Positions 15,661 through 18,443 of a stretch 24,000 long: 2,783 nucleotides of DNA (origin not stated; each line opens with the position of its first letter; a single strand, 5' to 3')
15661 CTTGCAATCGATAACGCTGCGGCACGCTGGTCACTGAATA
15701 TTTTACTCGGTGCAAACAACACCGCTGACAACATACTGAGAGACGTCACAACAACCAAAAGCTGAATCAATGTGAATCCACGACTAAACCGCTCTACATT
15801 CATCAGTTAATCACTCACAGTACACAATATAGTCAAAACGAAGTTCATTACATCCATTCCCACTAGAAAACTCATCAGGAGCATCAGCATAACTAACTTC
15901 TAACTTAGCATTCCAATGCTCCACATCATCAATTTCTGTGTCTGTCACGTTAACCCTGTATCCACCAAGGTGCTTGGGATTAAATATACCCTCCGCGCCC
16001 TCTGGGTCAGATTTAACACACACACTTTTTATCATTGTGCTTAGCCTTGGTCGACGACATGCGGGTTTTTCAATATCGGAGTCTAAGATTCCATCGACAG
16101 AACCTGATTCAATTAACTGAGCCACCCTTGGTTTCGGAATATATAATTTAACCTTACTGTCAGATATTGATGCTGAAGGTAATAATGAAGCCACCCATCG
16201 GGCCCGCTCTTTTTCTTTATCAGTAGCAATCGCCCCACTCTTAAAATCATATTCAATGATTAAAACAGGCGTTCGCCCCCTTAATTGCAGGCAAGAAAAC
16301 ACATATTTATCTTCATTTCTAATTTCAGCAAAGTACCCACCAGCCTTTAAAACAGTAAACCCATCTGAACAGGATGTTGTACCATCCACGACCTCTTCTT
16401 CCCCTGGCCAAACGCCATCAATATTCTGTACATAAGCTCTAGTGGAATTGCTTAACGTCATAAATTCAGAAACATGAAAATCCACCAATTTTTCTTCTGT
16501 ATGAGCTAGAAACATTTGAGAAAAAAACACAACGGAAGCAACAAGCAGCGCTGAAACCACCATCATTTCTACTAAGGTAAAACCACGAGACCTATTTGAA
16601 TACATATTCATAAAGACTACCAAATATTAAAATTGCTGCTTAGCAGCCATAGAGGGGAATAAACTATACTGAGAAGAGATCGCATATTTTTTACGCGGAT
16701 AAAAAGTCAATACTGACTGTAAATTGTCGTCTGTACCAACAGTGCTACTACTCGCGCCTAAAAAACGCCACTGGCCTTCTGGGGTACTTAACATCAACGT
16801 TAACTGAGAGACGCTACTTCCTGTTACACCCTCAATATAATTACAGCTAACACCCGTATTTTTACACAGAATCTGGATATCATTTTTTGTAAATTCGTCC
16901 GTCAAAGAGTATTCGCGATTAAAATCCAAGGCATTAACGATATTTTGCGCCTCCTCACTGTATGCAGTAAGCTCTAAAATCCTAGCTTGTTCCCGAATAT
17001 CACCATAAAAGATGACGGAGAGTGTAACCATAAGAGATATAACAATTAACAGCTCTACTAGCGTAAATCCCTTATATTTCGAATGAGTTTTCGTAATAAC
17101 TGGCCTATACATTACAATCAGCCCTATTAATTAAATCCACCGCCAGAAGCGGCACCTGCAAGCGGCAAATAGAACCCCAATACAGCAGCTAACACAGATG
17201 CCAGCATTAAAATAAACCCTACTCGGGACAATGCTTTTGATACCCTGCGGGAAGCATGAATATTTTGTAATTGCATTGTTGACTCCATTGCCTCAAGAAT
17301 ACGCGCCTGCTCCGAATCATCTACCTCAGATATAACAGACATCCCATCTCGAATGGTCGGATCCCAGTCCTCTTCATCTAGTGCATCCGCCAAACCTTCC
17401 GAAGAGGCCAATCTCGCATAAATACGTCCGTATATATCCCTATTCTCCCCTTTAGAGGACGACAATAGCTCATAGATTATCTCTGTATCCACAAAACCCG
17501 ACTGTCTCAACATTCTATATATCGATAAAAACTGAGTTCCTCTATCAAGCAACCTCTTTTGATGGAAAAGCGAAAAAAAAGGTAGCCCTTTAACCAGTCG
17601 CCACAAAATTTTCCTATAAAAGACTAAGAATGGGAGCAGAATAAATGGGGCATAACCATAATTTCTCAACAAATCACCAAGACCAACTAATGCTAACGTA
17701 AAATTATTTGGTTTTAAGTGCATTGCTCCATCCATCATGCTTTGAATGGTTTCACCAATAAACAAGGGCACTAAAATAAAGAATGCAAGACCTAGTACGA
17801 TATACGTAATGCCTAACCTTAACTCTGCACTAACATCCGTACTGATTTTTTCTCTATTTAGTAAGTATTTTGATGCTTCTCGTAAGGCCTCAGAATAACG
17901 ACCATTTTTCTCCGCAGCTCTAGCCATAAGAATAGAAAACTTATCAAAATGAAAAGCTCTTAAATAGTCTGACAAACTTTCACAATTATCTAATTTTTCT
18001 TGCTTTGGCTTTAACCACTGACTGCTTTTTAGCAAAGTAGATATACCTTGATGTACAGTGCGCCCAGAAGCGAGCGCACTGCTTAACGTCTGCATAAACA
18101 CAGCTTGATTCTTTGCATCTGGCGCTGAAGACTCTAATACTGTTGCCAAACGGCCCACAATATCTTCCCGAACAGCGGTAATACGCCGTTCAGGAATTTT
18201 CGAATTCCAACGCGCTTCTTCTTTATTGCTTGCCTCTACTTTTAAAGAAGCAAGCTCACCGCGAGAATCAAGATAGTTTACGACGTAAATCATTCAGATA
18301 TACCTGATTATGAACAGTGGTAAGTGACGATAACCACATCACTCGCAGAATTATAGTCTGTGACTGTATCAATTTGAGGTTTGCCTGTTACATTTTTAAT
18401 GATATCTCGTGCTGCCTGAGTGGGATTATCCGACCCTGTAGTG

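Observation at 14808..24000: Compact type IV filament machine with mosaic T4b / T4a / T2SS features that fits no described class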

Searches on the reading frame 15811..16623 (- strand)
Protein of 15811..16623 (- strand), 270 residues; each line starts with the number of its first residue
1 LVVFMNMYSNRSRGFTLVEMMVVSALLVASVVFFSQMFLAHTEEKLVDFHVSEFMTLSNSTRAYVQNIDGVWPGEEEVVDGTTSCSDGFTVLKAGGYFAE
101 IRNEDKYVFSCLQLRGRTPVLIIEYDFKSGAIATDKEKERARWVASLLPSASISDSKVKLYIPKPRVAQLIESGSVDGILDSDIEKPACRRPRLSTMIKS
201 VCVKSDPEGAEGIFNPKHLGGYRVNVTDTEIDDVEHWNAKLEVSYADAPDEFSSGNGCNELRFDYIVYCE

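Call 3: search_protein_families(library=pfam, proteins=[window:15811-16623:-], max_evalue=0.1)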
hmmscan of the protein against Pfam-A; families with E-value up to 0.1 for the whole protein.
window:15811-16623:- (270 aa): 1 family
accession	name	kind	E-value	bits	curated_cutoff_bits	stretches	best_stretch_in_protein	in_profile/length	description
PF07963.17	N_methyl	-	6.6e-06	25.9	21.2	1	10-27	2-19/27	Prokaryotic N-terminal methylation motif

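Call 4: search_protein_families(library=ncbifam, proteins=[window:15811-16623:-], max_evalue=0.1)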
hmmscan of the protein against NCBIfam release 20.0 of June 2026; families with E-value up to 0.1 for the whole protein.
window:15811-16623:- (270 aa): 7 families
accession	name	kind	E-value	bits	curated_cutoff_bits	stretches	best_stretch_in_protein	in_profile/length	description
TIGR02532.1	IV_pilin_GFxxxE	domain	0.00012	21.8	16.3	1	13-28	2-17/24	prepilin-type N-terminal cleavage/methylation domain-containing protein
TIGR01708.2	typeII_sec_gspH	equivalog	0.0012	18.9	80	1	12-57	1-46/169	type II secretion system minor pseudopilin GspH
NF040982.1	ComGD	equivalog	0.0068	16.8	70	1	13-54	2-43/139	competence type IV pilus minor pilin ComGD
NF040999.1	pilin_ComGC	equivalog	0.021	15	75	1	13-33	2-20/84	competence type IV pilus major pilin ComGC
NF041002.1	pilin_ComGF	equivalog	0.037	14.3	80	1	13-66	2-57/139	competence type IV pilus minor pilin ComGF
NF041775.1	typeIV_PilA_Myxo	equivalog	0.085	12.8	400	0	8-27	6-25/214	type IV pilin protein PilA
NF041013.1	T4P_ComGE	equivalog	0.086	13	49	0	12-33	3-24/83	competence type IV pilus minor pilin ComGE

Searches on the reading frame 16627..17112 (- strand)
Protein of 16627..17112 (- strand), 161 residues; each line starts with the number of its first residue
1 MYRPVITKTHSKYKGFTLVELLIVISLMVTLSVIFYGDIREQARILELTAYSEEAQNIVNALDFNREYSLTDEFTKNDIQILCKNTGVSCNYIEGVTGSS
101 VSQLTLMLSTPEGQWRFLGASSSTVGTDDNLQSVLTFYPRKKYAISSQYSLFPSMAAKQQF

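Call 3: search_protein_families(library=pfam, proteins=[window:16627-17112:-], max_evalue=0.1)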
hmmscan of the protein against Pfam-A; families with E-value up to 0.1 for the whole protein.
window:16627-17112:- (161 aa): 2 families
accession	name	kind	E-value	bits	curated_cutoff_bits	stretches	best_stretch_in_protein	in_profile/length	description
PF07963.17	N_methyl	-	3e-06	27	21.2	1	11-35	2-26/27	Prokaryotic N-terminal methylation motif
PF21141.3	T6PP_C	-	0.071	12.8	26.7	1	41-143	137-234/267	Trehalose-6-phosphate phosphatase, C-terminal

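Call 4: search_protein_families(library=ncbifam, proteins=[window:16627-17112:-], max_evalue=0.1)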
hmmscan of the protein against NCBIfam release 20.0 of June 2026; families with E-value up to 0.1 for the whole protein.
window:16627-17112:- (161 aa): 12 families
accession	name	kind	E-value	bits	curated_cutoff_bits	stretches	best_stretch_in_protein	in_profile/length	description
TIGR02532.1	IV_pilin_GFxxxE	domain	5e-05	23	16.3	1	14-34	2-22/24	prepilin-type N-terminal cleavage/methylation domain-containing protein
NF041013.1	T4P_ComGE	equivalog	0.00047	20.2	49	1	12-59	2-49/83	competence type IV pilus minor pilin ComGE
NF007800.0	PRK10506.1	equivalog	0.0014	18.4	158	1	9-35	4-30/163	prepilin peptidase-dependent protein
NF040999.1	pilin_ComGC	equivalog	0.0034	17.5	75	1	14-47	2-35/84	competence type IV pilus major pilin ComGC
NF040982.1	ComGD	equivalog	0.0042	17.5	70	1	14-43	2-32/139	competence type IV pilus minor pilin ComGD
TIGR01708.2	typeII_sec_gspH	equivalog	0.0042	17.1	80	1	14-69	2-54/169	type II secretion system minor pseudopilin GspH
NF007862.0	PRK10574.1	equivalog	0.011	15.8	138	1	12-34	3-25/145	prepilin peptidase-dependent pilin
NF038304.1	EPS_HpsC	equivalog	0.036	13.6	200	1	8-64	15-72/318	hormogonium polysaccharide secretion pseudopilin HpsC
NF041002.1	pilin_ComGF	equivalog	0.056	13.7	80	1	14-73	2-61/139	competence type IV pilus minor pilin ComGF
NF041775.1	typeIV_PilA_Myxo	equivalog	0.066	13.2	400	0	10-44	7-42/214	type IV pilin protein PilA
TIGR01711.1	gspJ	equivalog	0.077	12.8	64.85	0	14-38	1-25/192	type II secretion system minor pseudopilin GspJ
TIGR01710.1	typeII_sec_gspG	equivalog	0.083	12.9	88.85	0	14-66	1-53/134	type II secretion system major pseudopilin GspG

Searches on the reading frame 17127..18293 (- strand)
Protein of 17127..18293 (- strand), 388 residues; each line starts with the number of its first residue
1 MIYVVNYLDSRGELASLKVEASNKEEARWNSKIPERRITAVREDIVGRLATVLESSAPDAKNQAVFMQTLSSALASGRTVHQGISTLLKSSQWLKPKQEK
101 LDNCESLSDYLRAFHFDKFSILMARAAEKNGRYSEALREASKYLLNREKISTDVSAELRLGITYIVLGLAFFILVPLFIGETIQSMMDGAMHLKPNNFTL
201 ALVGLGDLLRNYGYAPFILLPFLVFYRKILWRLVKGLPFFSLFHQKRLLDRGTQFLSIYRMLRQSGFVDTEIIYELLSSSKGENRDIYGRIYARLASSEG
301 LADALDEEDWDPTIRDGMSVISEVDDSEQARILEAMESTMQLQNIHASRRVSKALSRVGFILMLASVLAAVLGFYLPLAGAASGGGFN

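Call 3: search_protein_families(library=pfam, proteins=[window:17127-18293:-], max_evalue=0.1)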
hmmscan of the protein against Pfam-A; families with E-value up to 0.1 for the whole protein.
window:17127-18293:- (388 aa): 1 family
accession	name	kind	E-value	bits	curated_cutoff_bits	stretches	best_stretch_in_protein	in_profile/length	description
PF00482.28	T2SSF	-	2.3e-13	50.6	25.2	1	66-175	1-119/125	Type II secretion system (T2SS), protein F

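Call 4: search_protein_families(library=ncbifam, proteins=[window:17127-18293:-], max_evalue=0.1)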
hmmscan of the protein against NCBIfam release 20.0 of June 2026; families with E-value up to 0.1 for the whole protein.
window:17127-18293:- (388 aa): 6 families
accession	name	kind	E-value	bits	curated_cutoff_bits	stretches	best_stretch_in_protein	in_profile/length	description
NF041012.2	T4P_ComGB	equivalog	2.4e-10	40.3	240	1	61-241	1-184/332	competence type IV pilus assembly protein ComGB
NF047826.1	T3SSXpsF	equivalog_domain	2e-06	26.9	650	1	3-215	4-227/405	type II secretion system protein XpsF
TIGR02120.1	GspF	equivalog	4.6e-06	26.1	424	1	8-227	6-236/401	type II secretion system inner membrane protein GspF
NF052607.1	T4PiliAsmPilCThrm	equivalog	4e-05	22.9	700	1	14-233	15-245/406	type IV pilus assembly protein PilC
NF033082.0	AAC_3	equivalog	0.047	13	270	1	85-141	52-107/262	aminoglycoside 3-N-acetyltransferase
NF008723.0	PRK11718.1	equivalog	0.068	13.1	139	0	91-134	44-88/161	sigma D regulator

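Call 17: find_related_loci(query=A1, collection=genome_contigs, flank=10000)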
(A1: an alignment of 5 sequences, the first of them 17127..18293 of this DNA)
Query A1 (388 aa) in genome_contigs; peptide patterns used: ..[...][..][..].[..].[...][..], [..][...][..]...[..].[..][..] (x = any residue, [..] = any of these).
46 stretches matched a pattern; 14 encode a relative of the query (tblastn E <= 1e-3); 14 distinct loci.
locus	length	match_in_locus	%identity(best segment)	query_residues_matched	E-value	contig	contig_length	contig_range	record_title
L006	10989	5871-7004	81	1-378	0e+0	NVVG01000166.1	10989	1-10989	MAG: Moraxellaceae bacterium isolate NORP69 Contig_source1383C_9602, whole genome shotgun sequence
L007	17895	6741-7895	80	1-385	0e+0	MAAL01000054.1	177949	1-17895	Gammaproteobacteria bacterium 42_54_T18 BD02T18_scaffold_23, whole genome shotgun sequence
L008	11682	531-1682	63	1-383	3e-166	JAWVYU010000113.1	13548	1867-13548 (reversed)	MAG: Ketobacteraceae bacterium isolate HN14.bin.11 k141_1679307_length_13548_cov_10.0000, whole genome shotgun sequence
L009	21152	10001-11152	62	1-383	3e-165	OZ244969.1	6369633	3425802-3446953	MAG: Ketobacteraceae bacterium isolate 1172b765-9f31-4db6-bea8-5762c0610667 genome assembly, chromosome: 1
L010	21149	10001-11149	54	1-382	6e-146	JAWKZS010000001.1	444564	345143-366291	MAG: Gammaproteobacteria bacterium isolate AC2.38 AC2.38.fa-1, whole genome shotgun sequence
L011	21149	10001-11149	53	1-382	1e-140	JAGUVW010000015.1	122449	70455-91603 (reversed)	MAG: Pseudomonadales bacterium isolate DeMMO5_2 c_000000023254, whole genome shotgun sequence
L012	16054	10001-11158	54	1-384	9e-137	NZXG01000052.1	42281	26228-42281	MAG: Pseudomonadales bacterium isolate NAT4 109601, whole genome shotgun sequence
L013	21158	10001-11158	53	1-384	3e-134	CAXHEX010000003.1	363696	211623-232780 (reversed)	MAG TPA_asm: uncultured Ketobacter sp. isolate SRR12480122_binner12_Refined_15 genome assembly, contig: ERZ4874374.3, wh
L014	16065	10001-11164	52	1-386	6e-134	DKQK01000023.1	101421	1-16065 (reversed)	MAG TPA_asm: Gammaproteobacteria bacterium UBA7310 UBA7310_contig_2753, whole genome shotgun sequence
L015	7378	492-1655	49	1-387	1e-131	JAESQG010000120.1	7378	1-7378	MAG: Pseudomonadales bacterium isolate NORP220 48242, whole genome shotgun sequence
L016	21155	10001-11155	52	1-383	5e-131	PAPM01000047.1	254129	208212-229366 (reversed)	MAG: Pseudomonadales bacterium isolate SP163 MHASMcontig_1045792, whole genome shotgun sequence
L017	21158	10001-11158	61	1-385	7e-162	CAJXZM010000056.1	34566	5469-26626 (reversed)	MAG TPA_asm: uncultured Gammaproteobacteria bacterium isolate SRR3580189_bin.53_MetaBAT_v2.12.1_MAG genome assembly, con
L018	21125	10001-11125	26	3-377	2e-41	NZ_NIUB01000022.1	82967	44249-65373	Pseudomonas oleovorans subsp. oleovorans strain DSM 1045 PSOLE_contig000022, whole genome shotgun sequence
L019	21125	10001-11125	27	3-377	8e-43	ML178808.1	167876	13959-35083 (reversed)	Pseudomonas sp. HS-2 genomic scaffold Scaffold4, whole genome shotgun sequence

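Call 23: search_protein_families(library=pfam, proteins=[L016:1221-2837:-, L016:2922-3692:+, L016:3771-4292:+], max_evalue=0.05)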
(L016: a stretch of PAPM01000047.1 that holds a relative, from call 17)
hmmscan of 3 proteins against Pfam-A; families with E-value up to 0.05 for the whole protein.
L016:1221-2837:- (538 aa): 4 families
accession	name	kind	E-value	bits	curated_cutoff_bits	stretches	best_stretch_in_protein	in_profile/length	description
PF05064.18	Nsp1_C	-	0.013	15.8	24.1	1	243-294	50-101/114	Nsp1-like C-terminal region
PF18595.6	Nuf2_DHR10-like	-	0.016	15.7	28.4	1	237-294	15-72/117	Nuf2, DHR10-like domain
PF16526.10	CLZ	-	0.021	15.7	26.7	0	261-288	41-68/71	C-terminal leucine zipper domain of cyclic nucleotide-gated channels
PF04281.18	Tom22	-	0.024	14.9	28.7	0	375-413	36-74/141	Mitochondrial import receptor subunit Tom22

L016:2922-3692:+ (256 aa): 1 family
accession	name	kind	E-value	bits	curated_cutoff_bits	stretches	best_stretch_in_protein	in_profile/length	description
PF18595.6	Nuf2_DHR10-like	-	0.04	14.4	28.4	0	52-112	56-115/117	Nuf2, DHR10-like domain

L016:3771-4292:+ (173 aa): 1 family
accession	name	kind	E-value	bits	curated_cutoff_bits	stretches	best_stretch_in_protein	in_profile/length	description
PF21132.2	MFD_D3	-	0.018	15.4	21.8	1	131-169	13-51/73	MFD, D3 domain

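Call 24: search_protein_families(library=ncbifam, proteins=[L016:1221-2837:-, L016:2922-3692:+, L016:3771-4292:+], max_evalue=0.05)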
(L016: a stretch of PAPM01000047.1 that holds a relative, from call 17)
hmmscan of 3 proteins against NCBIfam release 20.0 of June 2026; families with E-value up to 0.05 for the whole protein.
L016:1221-2837:- (538 aa): 1 family
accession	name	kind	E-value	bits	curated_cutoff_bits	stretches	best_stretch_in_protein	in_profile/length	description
TIGR00106.1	TIGR00106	hypoth_equivalog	0.026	15.2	54.7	0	99-153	27-82/97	MTH1187 family thiamine-binding protein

L016:2922-3692:+ (256 aa): 0 families

L016:3771-4292:+ (173 aa): 5 families
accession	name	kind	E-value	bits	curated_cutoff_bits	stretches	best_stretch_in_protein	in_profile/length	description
NF002424.0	PRK01558.1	equivalog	0.012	15.2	241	0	41-72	22-53/203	V-type ATP synthase subunit E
NF005607.0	PRK07353.1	equivalog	0.026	14.3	131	0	33-72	67-106/155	F0F1 ATP synthase subunit B'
NF002170.0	PRK01005.1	equivalog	0.028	14.2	280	1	34-73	20-59/208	V-type ATP synthase subunit E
NF006292.0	PRK08475.1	equivalog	0.028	14.1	166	1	27-72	59-111/171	F0F1 ATP synthase subunit B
TIGR02926.1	AhaH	equivalog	0.038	14.2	48.5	0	41-72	9-40/85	ATP synthase archaeal subunit H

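Call 79: search_protein_families(library=pfam, proteins=[L007:298-915:+, L013:2750-3463:+, L017:2518-3429:+], max_evalue=0.1)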
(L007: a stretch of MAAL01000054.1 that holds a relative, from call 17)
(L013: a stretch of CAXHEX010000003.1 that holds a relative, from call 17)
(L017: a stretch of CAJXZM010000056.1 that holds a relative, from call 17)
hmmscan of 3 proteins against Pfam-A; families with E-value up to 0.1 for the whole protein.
L007:298-915:+ (205 aa): 2 families
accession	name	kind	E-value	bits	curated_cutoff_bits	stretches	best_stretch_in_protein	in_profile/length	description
PF18068.6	Npun_R1517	-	0.021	15.3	27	0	64-117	10-65/74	Npun R1517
PF00430.23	ATP-synt_B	-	0.047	14.2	28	1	73-132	72-131/132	ATP synthase B/B' CF(0)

L013:2750-3463:+ (237 aa): 3 families
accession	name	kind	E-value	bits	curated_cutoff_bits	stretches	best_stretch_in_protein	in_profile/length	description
PF16326.10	ABC_tran_CTD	-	0.025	15.2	32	0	45-78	8-41/69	ABC transporter C-terminal domain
PF00497.25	SBP_bac_3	-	0.025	14.8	26.4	0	123-164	44-84/132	Bacterial extracellular solute-binding proteins, family 3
PF02120.21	Flg_hook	-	0.075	13.3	29.8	0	50-79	53-82/85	Flagellar hook-length control protein FliK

L017:2518-3429:+ (303 aa): 1 family
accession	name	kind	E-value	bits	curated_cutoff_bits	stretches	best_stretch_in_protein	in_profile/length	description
PF02183.23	HALZ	-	0.0037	17.8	28.1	1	51-79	4-33/43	Homeobox associated leucine zipper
